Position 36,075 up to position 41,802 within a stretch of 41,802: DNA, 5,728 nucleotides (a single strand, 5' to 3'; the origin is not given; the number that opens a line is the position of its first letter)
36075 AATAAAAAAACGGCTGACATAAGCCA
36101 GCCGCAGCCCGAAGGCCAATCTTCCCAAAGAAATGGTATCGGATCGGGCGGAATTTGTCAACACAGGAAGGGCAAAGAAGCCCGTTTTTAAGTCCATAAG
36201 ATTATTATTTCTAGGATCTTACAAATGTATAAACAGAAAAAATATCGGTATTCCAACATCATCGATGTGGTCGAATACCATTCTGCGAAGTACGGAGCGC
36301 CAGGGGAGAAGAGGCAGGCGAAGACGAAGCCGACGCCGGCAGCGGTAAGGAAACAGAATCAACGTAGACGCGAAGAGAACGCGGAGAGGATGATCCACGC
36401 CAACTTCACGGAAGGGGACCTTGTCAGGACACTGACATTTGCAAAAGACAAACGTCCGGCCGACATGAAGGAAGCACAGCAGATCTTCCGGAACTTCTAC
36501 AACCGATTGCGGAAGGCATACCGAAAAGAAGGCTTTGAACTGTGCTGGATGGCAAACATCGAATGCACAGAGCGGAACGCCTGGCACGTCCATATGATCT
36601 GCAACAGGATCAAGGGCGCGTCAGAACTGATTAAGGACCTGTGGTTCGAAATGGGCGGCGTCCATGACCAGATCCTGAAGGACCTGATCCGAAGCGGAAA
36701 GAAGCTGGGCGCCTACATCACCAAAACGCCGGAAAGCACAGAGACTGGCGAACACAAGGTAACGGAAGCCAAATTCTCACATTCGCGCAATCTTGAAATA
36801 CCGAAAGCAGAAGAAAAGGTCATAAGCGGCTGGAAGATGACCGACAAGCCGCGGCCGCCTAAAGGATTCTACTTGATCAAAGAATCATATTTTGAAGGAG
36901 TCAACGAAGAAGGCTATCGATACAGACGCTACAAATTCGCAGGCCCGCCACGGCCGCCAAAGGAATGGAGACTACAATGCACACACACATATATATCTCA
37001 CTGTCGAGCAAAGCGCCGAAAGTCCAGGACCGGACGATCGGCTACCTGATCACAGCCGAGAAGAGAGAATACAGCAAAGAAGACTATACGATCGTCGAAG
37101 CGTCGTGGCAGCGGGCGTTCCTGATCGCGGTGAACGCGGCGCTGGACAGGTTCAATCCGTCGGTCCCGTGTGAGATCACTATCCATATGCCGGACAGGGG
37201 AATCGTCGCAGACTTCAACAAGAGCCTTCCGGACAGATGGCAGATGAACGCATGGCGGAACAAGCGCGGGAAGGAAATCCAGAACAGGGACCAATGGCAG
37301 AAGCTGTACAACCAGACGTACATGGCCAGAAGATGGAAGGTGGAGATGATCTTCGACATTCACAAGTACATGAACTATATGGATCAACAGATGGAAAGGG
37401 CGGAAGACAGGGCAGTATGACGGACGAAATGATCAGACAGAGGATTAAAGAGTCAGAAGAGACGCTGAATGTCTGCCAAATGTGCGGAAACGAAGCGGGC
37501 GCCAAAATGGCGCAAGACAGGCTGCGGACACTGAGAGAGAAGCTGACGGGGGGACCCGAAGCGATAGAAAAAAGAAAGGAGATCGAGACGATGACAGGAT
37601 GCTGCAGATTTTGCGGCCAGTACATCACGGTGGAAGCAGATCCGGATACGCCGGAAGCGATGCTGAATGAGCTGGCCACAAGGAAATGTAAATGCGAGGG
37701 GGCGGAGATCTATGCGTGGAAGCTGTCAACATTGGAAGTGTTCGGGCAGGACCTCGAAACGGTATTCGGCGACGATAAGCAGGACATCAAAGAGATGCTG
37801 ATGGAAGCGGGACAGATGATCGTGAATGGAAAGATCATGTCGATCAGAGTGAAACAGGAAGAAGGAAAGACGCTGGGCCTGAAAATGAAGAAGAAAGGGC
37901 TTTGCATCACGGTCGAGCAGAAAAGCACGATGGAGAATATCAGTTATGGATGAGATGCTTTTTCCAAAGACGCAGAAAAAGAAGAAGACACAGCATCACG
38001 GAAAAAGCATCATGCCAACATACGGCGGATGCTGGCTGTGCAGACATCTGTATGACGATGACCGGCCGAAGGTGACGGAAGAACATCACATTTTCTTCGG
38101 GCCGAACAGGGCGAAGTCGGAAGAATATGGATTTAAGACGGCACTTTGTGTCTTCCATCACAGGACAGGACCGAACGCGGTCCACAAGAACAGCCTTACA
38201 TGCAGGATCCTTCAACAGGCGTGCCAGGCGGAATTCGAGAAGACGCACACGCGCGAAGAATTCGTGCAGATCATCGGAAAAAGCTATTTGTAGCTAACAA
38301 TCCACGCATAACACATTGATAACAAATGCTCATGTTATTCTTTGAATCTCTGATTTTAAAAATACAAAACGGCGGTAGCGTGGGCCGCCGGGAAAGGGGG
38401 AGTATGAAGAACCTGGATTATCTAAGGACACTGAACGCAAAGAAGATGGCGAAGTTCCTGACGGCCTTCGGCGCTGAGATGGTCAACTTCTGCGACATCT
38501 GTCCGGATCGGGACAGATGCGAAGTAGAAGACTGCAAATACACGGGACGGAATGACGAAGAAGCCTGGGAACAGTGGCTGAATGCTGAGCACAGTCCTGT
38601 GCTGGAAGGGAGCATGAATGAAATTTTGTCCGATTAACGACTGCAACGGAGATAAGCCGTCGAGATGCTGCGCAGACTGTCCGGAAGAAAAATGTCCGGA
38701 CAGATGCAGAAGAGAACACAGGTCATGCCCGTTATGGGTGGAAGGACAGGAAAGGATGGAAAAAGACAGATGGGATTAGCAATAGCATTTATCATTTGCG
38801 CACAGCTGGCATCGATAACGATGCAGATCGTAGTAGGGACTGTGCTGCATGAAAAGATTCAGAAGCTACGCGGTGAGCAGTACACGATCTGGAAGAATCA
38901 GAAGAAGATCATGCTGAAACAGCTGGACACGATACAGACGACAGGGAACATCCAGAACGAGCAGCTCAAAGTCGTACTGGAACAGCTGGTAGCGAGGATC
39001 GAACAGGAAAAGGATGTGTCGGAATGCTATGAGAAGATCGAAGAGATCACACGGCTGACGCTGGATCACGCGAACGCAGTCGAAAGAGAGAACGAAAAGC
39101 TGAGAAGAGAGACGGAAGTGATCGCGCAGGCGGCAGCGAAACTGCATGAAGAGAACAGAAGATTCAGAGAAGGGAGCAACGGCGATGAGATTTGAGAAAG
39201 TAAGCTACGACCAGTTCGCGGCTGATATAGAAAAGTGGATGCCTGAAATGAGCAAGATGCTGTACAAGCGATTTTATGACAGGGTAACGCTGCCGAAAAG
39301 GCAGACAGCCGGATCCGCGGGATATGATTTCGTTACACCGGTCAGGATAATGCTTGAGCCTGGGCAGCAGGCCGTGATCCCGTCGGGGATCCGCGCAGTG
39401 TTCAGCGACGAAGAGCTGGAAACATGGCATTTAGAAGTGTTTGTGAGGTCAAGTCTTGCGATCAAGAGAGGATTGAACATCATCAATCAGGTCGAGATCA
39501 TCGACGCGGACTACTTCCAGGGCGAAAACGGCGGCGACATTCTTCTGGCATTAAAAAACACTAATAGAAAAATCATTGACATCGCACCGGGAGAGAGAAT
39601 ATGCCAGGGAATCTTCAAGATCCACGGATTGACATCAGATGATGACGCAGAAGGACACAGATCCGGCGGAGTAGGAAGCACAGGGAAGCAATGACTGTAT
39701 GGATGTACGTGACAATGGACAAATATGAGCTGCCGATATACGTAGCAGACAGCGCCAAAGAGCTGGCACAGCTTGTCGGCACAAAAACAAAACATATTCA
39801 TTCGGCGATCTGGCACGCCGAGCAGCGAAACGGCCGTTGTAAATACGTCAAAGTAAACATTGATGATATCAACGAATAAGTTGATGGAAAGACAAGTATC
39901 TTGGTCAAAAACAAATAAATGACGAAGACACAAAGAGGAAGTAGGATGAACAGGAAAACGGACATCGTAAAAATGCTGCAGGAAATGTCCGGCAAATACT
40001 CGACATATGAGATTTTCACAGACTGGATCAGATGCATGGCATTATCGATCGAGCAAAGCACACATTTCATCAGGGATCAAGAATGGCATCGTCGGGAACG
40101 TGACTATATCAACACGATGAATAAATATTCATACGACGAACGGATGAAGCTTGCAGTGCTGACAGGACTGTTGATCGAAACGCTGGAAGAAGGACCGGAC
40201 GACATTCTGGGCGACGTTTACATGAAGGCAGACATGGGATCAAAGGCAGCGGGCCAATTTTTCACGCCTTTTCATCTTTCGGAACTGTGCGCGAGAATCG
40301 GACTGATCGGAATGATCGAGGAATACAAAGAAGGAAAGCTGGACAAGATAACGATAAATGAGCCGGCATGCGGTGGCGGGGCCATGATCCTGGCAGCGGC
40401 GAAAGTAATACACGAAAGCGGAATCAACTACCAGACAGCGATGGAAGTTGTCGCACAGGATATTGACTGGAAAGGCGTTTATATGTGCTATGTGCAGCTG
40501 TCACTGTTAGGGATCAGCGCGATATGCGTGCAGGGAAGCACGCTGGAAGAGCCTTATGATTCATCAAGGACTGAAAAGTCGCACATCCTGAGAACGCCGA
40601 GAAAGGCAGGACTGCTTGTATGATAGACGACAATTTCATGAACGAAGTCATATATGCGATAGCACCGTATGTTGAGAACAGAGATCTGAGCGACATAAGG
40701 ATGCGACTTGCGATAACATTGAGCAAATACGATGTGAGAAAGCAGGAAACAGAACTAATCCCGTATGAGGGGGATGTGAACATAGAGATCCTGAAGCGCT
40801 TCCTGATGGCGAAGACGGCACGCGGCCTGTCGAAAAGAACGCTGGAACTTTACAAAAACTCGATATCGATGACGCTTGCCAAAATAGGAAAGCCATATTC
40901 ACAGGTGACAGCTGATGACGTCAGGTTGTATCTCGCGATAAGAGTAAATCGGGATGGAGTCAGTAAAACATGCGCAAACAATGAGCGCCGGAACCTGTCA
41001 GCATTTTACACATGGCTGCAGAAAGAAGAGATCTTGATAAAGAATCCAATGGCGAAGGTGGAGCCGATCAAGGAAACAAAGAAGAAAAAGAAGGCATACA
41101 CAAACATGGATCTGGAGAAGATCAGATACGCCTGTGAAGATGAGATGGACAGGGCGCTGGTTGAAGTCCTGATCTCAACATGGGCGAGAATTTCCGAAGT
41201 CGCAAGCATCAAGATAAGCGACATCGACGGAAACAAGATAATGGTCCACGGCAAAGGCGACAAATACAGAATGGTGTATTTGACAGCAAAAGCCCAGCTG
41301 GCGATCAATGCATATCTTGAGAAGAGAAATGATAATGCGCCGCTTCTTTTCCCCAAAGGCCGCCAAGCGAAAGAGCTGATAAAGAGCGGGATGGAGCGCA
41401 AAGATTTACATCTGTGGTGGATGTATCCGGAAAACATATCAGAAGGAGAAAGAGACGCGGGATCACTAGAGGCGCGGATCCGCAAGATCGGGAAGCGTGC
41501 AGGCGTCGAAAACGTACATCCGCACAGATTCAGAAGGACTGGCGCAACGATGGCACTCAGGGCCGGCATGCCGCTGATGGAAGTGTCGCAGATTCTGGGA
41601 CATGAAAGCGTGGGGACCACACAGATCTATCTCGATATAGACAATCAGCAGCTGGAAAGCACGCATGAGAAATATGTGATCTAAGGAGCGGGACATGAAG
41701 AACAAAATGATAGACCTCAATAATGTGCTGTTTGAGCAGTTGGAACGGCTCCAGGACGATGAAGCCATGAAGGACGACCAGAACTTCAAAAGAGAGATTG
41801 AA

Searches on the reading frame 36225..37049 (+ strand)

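Call 104: search_protein_families(library=phrogs, proteins=[window:36225-37049:+], max_evalue=0.00001)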
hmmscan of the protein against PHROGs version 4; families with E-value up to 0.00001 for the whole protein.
window:36225-37049:+ (274 aa): 2 families
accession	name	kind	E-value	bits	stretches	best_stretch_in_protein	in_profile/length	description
phrog_3584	-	DNA, RNA and nucleotide metabolism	1.8e-47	163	1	1-236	4-246/265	replication initiation protein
phrog_3419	-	DNA, RNA and nucleotide metabolism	8.6e-13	49.5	1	27-201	72-240/289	rolling circle DNA replication initiation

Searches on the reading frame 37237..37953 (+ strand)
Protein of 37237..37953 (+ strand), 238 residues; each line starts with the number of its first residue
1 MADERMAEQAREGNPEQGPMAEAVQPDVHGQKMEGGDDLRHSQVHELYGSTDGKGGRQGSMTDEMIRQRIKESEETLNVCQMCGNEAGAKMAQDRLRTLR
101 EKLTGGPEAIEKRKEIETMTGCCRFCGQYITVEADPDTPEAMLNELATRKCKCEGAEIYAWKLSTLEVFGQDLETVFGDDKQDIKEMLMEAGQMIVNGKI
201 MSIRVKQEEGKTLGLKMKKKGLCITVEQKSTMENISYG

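Call 104: search_protein_families(library=phrogs, proteins=[window:37237-37953:+], max_evalue=0.00001)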
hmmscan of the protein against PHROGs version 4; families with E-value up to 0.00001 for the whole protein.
window:37237-37953:+ (238 aa): 1 family
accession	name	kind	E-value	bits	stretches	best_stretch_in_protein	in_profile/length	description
phrog_24368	-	unknown function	3.4e-09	37.9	1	116-205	3-99/131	-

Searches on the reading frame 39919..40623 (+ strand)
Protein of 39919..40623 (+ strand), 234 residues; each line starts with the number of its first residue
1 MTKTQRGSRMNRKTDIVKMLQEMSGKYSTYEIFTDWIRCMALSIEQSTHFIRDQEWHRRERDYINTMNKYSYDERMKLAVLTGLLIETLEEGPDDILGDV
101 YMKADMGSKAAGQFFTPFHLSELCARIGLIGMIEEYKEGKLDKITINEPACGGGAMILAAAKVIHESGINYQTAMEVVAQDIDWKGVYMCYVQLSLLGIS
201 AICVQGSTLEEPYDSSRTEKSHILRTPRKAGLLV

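Call 104: search_protein_families(library=phrogs, proteins=[window:39919-40623:+], max_evalue=0.00001)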
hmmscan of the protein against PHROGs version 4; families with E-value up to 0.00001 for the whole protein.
window:39919-40623:+ (234 aa): 3 families
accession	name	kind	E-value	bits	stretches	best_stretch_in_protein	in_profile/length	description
phrog_5696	-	unknown function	1.1e-64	219.2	1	6-219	13-216/250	-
phrog_23459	-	unknown function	5.8e-33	115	1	6-209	420-618/649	-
phrog_2713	-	unknown function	3.8e-09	37.1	1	80-215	153-286/520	-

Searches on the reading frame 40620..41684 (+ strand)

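Call 104: search_protein_families(library=phrogs, proteins=[window:40620-41684:+], max_evalue=0.00001)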
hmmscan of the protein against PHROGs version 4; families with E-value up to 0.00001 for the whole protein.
window:40620-41684:+ (354 aa): 2 families
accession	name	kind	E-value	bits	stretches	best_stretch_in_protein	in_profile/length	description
phrog_1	-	integration and excision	2.3e-50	173.5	1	56-346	168-441/611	integrase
phrog_216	-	integration and excision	9.8e-34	117.8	1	120-351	16-235/301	integrase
